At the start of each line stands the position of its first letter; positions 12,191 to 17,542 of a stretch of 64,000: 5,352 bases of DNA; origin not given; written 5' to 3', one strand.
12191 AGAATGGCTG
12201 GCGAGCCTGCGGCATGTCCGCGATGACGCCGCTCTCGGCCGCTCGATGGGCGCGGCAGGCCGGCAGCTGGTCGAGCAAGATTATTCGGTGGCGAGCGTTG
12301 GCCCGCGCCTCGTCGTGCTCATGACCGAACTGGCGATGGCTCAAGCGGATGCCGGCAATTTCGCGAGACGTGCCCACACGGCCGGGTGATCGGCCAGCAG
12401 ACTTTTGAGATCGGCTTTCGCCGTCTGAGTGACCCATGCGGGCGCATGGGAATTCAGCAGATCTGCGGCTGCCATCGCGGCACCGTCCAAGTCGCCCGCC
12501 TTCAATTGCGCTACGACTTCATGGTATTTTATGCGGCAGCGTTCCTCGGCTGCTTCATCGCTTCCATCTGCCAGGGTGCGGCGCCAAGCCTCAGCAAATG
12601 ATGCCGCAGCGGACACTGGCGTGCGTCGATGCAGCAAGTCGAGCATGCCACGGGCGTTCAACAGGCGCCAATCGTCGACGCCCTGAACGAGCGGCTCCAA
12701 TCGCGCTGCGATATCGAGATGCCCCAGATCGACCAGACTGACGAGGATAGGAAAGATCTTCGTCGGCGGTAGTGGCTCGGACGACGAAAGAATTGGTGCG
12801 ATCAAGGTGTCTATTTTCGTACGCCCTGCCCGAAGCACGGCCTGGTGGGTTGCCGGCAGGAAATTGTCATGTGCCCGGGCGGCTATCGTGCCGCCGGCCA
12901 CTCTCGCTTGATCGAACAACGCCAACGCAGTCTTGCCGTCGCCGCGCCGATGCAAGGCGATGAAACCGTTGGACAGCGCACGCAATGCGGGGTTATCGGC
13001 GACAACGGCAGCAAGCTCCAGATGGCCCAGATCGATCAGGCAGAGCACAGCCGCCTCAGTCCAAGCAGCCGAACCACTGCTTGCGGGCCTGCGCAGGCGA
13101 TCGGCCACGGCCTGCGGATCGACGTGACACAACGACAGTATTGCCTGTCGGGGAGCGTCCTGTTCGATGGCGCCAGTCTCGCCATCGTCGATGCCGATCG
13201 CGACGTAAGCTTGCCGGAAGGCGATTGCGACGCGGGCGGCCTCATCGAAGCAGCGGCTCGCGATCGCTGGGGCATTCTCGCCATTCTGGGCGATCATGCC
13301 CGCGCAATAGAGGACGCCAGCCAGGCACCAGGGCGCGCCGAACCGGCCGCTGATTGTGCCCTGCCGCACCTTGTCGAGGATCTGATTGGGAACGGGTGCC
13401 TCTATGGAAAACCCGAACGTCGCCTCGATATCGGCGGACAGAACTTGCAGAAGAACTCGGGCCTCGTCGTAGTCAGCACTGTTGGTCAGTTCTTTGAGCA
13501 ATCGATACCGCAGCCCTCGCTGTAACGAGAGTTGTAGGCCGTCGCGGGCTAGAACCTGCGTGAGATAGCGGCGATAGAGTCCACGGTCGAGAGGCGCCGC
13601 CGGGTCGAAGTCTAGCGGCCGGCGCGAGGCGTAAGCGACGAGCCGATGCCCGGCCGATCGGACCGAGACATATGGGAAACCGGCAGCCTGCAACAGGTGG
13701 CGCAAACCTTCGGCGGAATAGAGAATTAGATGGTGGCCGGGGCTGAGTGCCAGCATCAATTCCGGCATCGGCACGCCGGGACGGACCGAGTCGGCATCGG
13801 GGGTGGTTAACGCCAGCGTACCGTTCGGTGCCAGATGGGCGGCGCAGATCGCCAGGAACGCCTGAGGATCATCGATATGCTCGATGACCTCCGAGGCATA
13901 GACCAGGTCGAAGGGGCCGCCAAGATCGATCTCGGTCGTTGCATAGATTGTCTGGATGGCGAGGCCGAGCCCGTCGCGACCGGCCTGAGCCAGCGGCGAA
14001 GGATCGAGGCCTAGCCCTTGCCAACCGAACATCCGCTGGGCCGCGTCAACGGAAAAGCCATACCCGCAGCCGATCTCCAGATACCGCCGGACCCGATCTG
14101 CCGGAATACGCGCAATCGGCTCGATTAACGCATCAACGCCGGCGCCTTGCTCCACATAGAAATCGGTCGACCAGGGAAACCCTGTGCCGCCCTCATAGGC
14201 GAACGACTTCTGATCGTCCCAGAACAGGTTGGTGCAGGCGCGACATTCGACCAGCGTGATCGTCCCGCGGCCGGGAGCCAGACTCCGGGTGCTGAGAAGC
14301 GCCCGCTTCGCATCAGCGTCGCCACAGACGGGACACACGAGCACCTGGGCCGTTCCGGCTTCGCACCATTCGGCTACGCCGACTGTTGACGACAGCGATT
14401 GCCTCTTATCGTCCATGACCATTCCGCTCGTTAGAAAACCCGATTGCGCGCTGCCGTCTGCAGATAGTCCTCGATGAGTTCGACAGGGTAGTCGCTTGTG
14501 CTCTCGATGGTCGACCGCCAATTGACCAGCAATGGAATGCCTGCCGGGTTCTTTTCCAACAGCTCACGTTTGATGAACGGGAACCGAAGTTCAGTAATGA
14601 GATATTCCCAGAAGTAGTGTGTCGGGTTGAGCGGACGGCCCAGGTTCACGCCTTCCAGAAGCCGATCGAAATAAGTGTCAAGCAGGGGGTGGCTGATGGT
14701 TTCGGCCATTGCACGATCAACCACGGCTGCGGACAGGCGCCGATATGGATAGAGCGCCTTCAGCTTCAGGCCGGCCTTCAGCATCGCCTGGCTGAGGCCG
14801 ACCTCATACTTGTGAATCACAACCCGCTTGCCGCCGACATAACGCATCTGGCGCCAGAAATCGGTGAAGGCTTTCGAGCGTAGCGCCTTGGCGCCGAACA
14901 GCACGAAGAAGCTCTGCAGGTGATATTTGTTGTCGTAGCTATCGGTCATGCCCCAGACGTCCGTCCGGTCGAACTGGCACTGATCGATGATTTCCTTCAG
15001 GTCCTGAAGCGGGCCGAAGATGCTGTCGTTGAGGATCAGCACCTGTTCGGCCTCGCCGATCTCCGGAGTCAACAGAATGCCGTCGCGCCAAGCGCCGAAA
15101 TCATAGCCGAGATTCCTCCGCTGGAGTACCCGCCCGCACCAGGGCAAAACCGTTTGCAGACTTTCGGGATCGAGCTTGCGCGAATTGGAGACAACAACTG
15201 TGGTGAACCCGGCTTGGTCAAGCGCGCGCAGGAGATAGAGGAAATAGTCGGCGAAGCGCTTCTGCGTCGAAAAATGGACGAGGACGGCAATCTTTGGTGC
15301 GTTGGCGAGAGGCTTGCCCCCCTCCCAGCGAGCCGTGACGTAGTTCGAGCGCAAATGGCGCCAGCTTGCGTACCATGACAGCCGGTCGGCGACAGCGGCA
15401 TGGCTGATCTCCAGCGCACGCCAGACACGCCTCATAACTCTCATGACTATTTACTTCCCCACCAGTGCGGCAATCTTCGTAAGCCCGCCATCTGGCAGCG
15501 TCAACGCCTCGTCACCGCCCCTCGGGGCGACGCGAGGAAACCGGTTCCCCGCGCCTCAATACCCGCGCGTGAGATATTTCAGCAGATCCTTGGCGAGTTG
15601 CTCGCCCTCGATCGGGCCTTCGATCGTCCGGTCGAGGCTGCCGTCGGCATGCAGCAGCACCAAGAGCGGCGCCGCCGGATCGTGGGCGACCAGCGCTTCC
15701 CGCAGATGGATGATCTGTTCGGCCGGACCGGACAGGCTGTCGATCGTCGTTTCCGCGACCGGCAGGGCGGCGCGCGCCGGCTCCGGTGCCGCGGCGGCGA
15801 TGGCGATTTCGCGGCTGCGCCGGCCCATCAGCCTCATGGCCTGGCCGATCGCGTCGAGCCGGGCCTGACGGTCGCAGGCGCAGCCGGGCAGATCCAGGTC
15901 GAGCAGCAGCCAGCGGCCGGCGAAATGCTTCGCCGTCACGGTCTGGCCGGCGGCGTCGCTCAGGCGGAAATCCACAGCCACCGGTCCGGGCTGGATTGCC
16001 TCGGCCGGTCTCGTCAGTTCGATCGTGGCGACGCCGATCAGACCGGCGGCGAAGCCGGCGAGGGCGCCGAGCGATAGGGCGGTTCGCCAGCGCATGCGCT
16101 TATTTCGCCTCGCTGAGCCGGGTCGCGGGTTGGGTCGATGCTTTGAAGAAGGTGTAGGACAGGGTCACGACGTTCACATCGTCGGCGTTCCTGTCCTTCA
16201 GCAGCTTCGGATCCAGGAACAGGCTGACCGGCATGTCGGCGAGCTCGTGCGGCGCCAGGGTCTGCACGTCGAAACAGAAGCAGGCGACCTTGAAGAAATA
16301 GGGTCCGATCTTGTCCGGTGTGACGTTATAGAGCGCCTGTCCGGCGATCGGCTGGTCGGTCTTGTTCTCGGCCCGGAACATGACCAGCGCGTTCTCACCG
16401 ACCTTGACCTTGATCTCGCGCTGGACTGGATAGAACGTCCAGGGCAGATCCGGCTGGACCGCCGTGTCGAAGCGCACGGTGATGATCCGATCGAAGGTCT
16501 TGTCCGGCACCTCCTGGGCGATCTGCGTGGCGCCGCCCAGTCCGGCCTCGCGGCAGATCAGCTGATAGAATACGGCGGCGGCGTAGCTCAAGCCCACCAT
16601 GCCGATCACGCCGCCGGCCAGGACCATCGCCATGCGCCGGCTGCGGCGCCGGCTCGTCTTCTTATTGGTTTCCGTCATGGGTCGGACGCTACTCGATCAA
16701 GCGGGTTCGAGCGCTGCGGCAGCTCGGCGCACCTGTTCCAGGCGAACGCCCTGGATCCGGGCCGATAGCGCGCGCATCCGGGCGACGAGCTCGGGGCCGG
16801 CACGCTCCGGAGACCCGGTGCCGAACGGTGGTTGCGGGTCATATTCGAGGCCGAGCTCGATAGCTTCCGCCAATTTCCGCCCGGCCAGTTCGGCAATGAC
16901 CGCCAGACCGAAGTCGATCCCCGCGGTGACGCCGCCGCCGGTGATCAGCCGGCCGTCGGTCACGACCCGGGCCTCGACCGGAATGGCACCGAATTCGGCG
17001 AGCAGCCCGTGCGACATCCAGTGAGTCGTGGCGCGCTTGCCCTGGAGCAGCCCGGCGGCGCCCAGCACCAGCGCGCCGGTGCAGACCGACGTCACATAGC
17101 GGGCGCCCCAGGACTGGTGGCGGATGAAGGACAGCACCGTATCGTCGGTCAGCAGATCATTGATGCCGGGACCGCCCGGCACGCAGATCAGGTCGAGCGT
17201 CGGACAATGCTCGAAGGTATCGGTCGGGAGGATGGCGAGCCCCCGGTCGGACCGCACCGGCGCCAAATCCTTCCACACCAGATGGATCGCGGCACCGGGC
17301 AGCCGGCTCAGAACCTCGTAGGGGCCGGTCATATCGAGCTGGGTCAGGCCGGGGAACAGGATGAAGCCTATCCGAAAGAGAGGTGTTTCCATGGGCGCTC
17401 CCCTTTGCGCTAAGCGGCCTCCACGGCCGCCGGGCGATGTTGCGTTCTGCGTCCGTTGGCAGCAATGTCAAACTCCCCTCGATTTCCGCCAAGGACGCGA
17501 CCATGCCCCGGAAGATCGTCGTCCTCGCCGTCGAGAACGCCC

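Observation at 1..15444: Glycosylation island built around a single secreted-type repeat protein, not a self-contained polysaccharide locus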

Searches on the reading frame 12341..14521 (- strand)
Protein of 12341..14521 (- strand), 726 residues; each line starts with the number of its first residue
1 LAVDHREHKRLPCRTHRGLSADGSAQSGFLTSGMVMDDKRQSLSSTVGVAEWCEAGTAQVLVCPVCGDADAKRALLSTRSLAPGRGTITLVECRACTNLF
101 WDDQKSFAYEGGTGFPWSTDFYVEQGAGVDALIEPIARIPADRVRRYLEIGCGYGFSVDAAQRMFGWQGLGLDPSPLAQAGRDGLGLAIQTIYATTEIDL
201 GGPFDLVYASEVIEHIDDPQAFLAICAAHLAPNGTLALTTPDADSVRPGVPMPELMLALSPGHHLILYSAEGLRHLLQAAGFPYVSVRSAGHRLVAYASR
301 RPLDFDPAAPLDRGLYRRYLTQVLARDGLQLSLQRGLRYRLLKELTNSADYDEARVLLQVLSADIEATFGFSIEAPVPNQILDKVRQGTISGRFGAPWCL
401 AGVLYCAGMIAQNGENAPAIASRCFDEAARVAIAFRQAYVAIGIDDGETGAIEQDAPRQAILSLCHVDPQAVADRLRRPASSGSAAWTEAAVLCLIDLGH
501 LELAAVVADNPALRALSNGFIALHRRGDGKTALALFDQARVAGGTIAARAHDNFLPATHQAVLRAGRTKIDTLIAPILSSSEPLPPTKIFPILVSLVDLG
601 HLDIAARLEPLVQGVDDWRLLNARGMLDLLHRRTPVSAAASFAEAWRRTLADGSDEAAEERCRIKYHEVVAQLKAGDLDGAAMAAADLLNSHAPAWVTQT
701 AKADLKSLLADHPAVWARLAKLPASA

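Call 4: search_protein_families(library=pfam, proteins=[window:12341-14521:-], max_evalue=0.01)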
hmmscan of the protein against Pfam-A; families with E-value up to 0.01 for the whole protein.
window:12341-14521:- (726 aa): 5 families
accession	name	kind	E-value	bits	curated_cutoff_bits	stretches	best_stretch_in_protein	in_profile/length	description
PF13489.12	Methyltransf_23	-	4.1e-23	82.4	27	1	132-286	9-163/164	Methyltransferase domain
PF08242.18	Methyltransf_12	-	1.6e-11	45.2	30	1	148-236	1-98/98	Methyltransferase domain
PF08241.18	Methyltransf_11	-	1.1e-09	39.2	21.2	1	148-237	1-94/95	Methyltransferase domain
PF13649.12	Methyltransf_25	-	1.9e-07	32.1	27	1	148-234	2-97/97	Methyltransferase domain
PF13847.12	Methyltransf_31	-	0.0041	17.3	27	0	147-243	7-114/145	Methyltransferase domain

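Call 29: search_protein_families(library=ncbifam, proteins=[window:12341-14416:-], max_evalue=0.001)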
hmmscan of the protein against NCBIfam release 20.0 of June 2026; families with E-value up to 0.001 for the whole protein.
window:12341-14416:- (691 aa): 4 families
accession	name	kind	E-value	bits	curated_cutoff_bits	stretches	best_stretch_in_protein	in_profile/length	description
TIGR01983.1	UbiG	equivalog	4.2e-08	32.8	102.95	1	111-206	52-154/228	bifunctional 2-polyprenyl-6-hydroxyphenol methylase/3-demethylubiquinol 3-O-methyltransferase UbiG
NF045667.1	MTase_DVU1556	equivalog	1.2e-06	28.1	155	1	109-204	23-120/213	DVU_1556 family methyltransferase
TIGR02072.1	BioC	equivalog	1.5e-06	28.2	184.95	1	97-211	23-140/244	malonyl-ACP O-methyltransferase BioC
NF002463.0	PRK01683.1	equivalog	4.9e-05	23.1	297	1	99-210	22-135/258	trans-aconitate 2-methyltransferase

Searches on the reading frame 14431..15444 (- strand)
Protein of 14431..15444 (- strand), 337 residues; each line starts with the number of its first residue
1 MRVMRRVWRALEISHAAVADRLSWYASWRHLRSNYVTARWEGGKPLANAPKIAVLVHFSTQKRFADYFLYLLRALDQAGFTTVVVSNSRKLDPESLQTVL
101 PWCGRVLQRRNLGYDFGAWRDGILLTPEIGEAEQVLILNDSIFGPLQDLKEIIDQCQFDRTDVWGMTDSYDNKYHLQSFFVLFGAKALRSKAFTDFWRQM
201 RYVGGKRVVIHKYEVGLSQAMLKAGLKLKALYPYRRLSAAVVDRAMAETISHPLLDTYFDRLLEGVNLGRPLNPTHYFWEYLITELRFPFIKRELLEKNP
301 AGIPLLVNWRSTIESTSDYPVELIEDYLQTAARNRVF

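Call 4: search_protein_families(library=pfam, proteins=[window:14431-15444:-], max_evalue=0.01)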
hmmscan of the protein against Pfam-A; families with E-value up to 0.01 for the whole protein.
window:14431-15444:- (337 aa): 1 family
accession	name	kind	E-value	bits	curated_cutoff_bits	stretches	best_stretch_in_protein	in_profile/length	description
PF05045.17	RgpF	-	1.3e-28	100.4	25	1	83-326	2-233/503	Rhamnan synthesis protein F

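Call 29: search_protein_families(library=ncbifam, proteins=[window:14431-15444:-], max_evalue=0.001)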
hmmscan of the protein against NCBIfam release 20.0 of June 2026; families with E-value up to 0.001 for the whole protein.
window:14431-15444:- (337 aa): 0 families

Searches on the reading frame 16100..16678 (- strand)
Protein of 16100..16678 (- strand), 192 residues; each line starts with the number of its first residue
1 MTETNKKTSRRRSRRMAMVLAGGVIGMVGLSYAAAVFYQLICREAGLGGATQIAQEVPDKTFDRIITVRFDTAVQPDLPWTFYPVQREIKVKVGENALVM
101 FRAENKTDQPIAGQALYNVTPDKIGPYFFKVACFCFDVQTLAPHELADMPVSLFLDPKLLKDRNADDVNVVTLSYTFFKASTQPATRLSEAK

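Call 6: search_protein_families(library=pfam, proteins=[window:16100-16678:-], max_evalue=0.001)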
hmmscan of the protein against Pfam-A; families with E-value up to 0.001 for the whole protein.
window:16100-16678:- (192 aa): 1 family
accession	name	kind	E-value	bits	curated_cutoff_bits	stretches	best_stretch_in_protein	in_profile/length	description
PF04442.19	CtaG_Cox11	-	1.5e-50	171.5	25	1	37-179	4-148/148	Cytochrome c oxidase assembly protein CtaG/Cox11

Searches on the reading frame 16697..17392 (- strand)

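Call 6: search_protein_families(library=pfam, proteins=[window:16697-17392:-], max_evalue=0.001)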
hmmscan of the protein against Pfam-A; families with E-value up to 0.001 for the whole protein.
window:16697-17392:- (231 aa): 1 family
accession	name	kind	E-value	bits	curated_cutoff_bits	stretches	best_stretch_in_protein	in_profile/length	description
PF01965.30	DJ-1_PfpI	-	1.6e-28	100.1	26.6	1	7-167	2-164/165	DJ-1/PfpI family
